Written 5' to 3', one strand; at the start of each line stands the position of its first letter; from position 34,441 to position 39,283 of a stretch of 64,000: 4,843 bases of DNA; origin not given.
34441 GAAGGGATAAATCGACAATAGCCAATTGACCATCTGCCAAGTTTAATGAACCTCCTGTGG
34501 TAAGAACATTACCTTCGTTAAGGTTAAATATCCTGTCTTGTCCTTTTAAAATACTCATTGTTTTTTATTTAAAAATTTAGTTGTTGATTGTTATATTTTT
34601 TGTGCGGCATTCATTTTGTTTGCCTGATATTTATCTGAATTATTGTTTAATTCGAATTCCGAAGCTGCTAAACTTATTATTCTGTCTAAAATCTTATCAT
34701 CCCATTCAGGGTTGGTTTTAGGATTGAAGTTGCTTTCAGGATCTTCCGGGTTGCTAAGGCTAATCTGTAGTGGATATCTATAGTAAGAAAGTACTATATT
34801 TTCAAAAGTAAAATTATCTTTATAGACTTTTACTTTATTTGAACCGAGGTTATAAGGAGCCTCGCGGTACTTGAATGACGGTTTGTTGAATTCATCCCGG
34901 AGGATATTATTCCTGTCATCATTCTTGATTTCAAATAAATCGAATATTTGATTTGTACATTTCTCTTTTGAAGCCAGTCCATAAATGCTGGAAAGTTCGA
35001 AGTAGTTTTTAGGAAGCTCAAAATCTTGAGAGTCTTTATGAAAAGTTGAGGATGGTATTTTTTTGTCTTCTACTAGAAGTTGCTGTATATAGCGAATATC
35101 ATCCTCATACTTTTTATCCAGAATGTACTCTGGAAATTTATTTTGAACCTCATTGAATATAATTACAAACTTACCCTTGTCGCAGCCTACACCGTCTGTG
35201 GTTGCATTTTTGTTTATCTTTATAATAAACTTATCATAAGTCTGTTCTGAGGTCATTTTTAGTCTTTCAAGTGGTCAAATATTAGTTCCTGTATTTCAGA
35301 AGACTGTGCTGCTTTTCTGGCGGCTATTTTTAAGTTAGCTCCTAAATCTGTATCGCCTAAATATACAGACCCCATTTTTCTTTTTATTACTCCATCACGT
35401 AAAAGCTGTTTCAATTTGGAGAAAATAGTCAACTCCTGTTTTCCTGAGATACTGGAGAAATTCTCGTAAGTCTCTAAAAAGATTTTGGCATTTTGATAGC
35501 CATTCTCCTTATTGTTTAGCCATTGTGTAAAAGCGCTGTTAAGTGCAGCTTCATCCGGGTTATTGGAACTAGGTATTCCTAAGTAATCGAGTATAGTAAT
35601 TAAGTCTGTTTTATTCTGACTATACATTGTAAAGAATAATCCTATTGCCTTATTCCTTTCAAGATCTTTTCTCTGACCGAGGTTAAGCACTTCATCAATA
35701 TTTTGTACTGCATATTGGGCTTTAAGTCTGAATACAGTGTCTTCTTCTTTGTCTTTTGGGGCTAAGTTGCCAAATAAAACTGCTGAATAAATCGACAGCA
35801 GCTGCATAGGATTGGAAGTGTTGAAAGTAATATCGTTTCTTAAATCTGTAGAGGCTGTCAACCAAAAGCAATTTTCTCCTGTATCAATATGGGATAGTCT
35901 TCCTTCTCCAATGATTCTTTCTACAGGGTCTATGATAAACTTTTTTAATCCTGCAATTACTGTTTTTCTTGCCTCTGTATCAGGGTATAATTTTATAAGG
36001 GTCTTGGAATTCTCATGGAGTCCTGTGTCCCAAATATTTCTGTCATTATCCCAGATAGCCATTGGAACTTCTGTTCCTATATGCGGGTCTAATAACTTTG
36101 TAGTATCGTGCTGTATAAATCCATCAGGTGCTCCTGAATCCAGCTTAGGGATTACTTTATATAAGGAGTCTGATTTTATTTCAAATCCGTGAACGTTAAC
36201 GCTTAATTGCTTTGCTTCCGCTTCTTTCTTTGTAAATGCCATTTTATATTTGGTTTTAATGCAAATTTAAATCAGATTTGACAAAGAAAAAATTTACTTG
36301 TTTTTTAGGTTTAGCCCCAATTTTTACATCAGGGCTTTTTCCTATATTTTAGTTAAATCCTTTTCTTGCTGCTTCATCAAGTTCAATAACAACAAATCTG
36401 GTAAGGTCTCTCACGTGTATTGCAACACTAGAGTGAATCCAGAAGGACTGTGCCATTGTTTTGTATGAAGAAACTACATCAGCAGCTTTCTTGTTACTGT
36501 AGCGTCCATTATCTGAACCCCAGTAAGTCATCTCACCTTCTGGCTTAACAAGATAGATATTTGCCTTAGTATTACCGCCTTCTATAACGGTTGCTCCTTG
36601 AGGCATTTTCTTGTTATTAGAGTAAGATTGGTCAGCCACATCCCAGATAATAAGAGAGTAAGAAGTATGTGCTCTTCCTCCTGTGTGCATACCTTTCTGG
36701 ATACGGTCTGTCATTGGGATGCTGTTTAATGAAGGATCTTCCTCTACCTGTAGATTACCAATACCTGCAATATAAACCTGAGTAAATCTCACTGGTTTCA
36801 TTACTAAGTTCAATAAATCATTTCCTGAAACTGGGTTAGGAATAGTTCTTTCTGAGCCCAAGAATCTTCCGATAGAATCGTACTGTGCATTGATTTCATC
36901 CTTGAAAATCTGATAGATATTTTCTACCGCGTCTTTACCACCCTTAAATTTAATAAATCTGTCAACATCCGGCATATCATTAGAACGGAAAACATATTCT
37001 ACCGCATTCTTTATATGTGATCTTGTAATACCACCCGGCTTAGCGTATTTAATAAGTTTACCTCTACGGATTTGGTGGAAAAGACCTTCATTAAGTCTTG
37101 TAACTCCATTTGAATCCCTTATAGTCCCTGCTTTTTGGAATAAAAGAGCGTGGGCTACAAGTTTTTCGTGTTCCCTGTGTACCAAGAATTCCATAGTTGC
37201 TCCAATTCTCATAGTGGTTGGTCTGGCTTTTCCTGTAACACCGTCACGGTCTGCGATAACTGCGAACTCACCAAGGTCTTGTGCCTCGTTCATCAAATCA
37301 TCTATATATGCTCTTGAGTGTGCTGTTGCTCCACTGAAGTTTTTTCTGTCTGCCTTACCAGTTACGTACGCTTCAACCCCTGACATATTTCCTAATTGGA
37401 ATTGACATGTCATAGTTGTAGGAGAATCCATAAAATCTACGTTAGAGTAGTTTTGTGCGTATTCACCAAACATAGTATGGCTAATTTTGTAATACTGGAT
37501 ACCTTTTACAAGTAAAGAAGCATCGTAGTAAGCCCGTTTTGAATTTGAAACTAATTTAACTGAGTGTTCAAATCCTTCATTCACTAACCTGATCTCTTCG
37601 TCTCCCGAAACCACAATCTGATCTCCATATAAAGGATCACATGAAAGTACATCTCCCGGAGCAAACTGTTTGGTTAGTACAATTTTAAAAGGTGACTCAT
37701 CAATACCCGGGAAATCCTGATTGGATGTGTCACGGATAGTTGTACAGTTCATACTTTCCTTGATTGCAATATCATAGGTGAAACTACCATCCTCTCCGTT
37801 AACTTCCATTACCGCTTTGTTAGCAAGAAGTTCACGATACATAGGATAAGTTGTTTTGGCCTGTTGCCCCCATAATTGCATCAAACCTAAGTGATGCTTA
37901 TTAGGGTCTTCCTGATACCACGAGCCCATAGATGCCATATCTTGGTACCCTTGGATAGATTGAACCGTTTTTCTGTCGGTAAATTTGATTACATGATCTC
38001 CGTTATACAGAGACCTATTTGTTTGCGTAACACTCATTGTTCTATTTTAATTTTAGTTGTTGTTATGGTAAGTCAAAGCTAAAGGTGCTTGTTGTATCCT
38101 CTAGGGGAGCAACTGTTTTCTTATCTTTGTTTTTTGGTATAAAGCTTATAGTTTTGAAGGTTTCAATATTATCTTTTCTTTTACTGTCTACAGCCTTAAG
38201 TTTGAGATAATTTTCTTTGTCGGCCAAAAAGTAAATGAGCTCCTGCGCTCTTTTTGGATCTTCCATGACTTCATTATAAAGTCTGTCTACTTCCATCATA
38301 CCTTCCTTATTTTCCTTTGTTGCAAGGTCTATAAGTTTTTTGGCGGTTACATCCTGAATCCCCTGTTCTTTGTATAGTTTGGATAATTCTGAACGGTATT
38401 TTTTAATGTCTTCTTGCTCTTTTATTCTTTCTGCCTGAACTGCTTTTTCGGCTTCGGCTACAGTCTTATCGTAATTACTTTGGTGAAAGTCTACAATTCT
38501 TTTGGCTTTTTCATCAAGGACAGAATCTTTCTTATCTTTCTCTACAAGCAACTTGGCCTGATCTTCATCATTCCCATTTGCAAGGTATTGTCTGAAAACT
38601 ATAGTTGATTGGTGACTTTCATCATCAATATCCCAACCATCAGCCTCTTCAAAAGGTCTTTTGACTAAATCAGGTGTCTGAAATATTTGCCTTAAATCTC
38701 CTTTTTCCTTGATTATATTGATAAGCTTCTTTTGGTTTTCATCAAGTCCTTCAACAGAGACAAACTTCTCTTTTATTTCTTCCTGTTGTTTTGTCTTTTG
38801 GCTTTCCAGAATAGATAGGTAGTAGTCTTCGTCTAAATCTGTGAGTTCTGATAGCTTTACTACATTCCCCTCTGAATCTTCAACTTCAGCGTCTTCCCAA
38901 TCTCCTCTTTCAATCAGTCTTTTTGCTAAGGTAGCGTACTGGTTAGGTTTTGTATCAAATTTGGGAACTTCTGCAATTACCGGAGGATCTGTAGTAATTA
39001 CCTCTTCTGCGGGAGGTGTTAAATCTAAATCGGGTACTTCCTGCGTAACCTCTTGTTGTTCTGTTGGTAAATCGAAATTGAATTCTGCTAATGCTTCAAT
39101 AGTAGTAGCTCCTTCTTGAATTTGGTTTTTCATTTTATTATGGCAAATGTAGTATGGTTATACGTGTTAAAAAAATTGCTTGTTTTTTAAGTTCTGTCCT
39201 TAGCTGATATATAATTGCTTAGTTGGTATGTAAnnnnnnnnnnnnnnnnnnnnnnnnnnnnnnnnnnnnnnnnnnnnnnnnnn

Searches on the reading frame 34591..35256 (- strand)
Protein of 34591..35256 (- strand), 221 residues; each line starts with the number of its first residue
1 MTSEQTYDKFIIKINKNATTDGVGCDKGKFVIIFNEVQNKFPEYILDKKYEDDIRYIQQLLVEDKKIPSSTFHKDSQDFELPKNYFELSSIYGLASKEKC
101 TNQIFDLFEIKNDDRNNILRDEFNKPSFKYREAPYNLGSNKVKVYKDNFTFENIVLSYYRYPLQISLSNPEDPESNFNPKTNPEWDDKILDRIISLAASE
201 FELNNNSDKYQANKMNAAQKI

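Call 41: search_protein_families(library=phrogs, proteins=[window:34591-35256:-], max_evalue=0.01)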
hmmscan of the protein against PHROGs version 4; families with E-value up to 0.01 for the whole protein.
window:34591-35256:- (221 aa): 1 family
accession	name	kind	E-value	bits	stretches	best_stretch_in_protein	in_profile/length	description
phrog_29507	-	head and packaging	4.3e-58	197.5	1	1-220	1-219/219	virion structural protein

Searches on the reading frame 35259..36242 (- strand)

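Call 10: search_protein_families(library=phrogs, proteins=[window:35259-36242:-], max_evalue=0.001)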
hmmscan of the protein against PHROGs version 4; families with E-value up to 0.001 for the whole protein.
window:35259-36242:- (327 aa): 1 family
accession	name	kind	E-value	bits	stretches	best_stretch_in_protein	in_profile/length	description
phrog_30348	-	unknown function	1.9e-39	136.8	1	13-315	6-314/326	-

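Call 11: search_protein_families(library=pfam, proteins=[window:35259-36242:-], max_evalue=0.001)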
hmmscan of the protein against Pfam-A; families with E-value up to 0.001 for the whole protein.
window:35259-36242:- (327 aa): 0 families

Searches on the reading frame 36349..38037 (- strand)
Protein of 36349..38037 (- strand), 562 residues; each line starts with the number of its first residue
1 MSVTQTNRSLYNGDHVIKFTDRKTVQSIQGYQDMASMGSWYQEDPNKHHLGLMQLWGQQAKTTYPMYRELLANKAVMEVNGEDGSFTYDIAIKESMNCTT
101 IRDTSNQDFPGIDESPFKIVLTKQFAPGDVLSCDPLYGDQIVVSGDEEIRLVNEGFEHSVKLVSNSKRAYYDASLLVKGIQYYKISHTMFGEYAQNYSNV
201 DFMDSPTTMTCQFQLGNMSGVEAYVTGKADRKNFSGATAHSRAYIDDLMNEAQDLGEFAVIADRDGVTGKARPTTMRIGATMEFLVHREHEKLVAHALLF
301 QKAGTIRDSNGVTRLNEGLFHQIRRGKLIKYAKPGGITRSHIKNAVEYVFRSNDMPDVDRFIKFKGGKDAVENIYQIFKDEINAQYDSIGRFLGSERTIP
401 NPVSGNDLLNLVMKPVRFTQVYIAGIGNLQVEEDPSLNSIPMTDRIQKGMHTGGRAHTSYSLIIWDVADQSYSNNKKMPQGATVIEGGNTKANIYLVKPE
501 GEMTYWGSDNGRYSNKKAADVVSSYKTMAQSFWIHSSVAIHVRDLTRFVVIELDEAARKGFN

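Call 10: search_protein_families(library=phrogs, proteins=[window:36349-38037:-], max_evalue=0.001)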
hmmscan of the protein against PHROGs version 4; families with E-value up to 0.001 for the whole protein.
window:36349-38037:- (562 aa): 1 family
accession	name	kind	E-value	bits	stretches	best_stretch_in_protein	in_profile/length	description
phrog_35737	-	head and packaging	1.2e-155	520.4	1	10-561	12-567/568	virion structural protein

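Call 11: search_protein_families(library=pfam, proteins=[window:36349-38037:-], max_evalue=0.001)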
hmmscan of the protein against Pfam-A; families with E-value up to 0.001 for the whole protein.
window:36349-38037:- (562 aa): 0 families

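Call 18: find_homologous_proteins(query=window:36349-38037:-, max_evalue=1e-20)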
Query window:36349-38037:- (562 aa): 242 proteins with E <= 1e-20 among 4969 candidates; the best 120 are listed.
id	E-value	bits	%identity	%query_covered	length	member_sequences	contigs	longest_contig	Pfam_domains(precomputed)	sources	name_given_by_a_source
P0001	0.0e+0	1288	100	100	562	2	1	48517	-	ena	-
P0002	0.0e+0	1105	85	100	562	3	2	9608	-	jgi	jgi:hypothetical protein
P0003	0.0e+0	1093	83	100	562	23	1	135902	-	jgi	jgi:hypothetical protein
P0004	0.0e+0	1089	83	100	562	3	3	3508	-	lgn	-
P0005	0.0e+0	1087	83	100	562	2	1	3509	-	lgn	-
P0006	0.0e+0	1067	81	100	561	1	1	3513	-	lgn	-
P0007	0.0e+0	1020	77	100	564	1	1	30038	-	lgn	-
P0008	9.5e-240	815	63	100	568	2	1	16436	-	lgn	-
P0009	1.7e-237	808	63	100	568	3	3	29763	-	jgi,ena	-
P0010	4.5e-237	806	62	100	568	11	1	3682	-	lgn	-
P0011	5.1e-236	803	63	100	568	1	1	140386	-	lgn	-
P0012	5.3e-235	800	61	100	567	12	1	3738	-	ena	-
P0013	7.5e-235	799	62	100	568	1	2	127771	-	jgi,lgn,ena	jgi:hypothetical protein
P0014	3.4e-234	797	61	100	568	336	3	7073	-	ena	-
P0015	7.1e-233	792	61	100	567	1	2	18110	-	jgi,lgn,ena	jgi:hypothetical protein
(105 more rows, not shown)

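Call 19: find_encoding_contigs(protein=P0003, flank=10000, max_places=2)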
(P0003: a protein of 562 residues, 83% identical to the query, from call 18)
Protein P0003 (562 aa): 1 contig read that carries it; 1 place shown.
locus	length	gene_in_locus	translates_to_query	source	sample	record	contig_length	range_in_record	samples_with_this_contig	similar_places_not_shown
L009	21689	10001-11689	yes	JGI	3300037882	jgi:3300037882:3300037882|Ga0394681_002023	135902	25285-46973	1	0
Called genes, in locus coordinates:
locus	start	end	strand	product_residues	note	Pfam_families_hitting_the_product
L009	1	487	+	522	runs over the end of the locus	PF00118:Cpn60_TCP1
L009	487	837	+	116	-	-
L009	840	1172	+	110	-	-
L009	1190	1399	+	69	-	-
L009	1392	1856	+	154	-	-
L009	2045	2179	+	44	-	-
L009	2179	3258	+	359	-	PF01385:OrfB_IS605, PF07282:Cas12f1-like_TNB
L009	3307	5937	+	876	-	-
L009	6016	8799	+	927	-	-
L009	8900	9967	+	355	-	-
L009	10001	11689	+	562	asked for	-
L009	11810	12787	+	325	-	-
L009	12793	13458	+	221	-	-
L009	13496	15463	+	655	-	-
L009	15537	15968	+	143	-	-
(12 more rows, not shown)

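Call 20: find_encoding_contigs(protein=P0007, flank=10000, max_places=2)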
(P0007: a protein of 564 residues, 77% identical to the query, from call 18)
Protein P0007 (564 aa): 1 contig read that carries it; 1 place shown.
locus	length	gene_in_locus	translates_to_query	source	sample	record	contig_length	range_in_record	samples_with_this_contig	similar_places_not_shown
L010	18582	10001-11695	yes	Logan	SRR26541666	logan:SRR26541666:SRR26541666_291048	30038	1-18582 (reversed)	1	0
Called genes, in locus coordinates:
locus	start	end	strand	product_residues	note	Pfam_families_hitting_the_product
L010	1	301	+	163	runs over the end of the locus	-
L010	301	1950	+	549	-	PF00118:Cpn60_TCP1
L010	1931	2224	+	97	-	-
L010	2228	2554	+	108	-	-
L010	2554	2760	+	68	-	-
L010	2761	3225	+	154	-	-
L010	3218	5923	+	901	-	-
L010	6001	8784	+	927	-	-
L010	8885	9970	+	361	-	-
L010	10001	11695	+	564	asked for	-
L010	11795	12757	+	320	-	-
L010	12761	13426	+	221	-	-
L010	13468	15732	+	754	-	-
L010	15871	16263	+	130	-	-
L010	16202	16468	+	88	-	-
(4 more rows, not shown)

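Call 21: find_encoding_contigs(protein=P0002, flank=10000, max_places=2)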
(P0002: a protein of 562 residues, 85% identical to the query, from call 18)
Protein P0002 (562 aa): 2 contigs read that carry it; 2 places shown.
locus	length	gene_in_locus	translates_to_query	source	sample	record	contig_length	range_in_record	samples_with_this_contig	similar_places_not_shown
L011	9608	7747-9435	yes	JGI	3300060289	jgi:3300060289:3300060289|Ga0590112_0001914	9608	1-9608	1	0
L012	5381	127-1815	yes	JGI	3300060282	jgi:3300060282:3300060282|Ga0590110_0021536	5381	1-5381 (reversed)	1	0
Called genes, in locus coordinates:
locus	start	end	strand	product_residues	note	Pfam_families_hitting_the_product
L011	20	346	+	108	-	-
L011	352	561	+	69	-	-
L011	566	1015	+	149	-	-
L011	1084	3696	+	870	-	-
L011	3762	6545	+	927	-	-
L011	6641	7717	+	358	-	-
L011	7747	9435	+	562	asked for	-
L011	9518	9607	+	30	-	?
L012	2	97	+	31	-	?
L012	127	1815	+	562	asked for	-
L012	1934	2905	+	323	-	-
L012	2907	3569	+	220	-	-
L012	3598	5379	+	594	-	?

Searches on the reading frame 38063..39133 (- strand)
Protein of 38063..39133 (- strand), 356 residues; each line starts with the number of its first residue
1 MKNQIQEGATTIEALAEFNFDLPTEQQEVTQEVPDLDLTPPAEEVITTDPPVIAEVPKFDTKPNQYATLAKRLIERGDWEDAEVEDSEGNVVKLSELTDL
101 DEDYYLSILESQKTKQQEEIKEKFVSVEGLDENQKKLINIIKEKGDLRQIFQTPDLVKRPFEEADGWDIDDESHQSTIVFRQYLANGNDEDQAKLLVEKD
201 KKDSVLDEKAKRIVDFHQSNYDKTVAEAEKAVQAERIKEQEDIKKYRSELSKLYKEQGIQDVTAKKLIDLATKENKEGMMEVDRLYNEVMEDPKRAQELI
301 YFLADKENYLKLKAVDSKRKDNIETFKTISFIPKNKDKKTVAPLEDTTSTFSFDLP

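Call 10: search_protein_families(library=phrogs, proteins=[window:38063-39133:-], max_evalue=0.001)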
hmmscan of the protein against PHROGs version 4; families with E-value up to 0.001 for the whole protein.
window:38063-39133:- (356 aa): 1 family
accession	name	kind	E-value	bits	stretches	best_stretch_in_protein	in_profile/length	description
phrog_34402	-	unknown function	1.2e-46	160.6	1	23-341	44-360/376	-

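Call 11: search_protein_families(library=pfam, proteins=[window:38063-39133:-], max_evalue=0.001)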
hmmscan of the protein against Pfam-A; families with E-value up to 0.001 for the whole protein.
window:38063-39133:- (356 aa): 0 families
